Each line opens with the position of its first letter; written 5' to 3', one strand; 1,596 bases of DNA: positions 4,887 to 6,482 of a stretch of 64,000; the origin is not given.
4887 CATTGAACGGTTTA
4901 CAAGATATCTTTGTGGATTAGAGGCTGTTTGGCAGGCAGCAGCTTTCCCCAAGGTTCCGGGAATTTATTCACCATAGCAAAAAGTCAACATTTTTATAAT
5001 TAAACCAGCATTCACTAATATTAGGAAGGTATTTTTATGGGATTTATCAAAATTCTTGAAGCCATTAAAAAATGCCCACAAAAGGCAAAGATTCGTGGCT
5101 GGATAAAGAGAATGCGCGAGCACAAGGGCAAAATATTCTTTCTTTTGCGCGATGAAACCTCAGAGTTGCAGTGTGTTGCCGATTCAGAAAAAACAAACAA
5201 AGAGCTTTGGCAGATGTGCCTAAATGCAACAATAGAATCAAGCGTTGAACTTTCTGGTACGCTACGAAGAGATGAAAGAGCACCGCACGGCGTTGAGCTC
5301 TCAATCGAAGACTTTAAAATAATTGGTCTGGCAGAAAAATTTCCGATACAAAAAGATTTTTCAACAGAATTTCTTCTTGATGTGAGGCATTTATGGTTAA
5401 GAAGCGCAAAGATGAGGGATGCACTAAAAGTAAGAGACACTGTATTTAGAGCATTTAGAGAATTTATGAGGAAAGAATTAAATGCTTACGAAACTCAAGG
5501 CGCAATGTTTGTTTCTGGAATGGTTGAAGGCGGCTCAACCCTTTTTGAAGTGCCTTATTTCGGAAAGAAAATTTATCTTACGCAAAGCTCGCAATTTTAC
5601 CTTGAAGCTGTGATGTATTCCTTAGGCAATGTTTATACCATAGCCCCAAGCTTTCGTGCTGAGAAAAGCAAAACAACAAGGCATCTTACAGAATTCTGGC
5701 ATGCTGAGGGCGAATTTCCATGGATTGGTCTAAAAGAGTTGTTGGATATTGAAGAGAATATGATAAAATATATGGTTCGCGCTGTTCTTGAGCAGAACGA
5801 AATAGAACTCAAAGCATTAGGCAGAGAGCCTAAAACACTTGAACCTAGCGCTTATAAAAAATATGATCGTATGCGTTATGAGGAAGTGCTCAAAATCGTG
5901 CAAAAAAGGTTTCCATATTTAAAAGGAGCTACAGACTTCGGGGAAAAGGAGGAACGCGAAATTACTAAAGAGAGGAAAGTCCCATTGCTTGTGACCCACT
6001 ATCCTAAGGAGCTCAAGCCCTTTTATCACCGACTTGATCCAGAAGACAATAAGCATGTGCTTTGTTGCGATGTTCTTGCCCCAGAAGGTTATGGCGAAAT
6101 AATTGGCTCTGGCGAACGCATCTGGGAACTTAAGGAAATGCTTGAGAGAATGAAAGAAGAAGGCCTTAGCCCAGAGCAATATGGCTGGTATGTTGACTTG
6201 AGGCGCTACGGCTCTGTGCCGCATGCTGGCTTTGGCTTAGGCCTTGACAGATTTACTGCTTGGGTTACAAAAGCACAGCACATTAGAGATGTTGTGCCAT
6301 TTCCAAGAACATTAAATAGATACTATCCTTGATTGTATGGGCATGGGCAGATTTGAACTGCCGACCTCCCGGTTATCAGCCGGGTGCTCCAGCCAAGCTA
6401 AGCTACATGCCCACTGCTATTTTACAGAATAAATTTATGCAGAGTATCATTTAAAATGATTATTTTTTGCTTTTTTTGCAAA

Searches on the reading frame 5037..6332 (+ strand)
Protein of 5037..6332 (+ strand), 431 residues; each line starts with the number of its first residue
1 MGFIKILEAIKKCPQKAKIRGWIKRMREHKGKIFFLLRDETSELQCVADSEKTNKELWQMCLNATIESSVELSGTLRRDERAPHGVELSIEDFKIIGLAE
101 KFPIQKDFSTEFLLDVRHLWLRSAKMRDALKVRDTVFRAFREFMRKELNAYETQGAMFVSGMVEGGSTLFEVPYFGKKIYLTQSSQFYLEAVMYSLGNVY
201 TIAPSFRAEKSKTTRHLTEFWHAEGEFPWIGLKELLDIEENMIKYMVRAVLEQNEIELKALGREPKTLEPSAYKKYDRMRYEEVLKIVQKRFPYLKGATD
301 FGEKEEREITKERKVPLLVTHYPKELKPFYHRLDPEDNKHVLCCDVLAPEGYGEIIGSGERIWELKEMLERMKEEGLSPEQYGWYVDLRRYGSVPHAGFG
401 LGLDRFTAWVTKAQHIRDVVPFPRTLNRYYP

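Call 12: search_protein_families(library=pfam, proteins=[window:5037-6332:+], max_evalue=0.00001)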
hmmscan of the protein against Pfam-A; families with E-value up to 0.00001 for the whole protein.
window:5037-6332:+ (431 aa): 2 families
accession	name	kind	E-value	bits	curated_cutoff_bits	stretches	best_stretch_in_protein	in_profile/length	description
PF00152.25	tRNA-synt_2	-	6e-66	223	25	1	111-425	3-307/308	tRNA synthetases class II (D, K and N)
PF01336.31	tRNA_anti-codon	-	8e-13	48.6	27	1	18-96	2-75/75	OB-fold nucleic acid binding domain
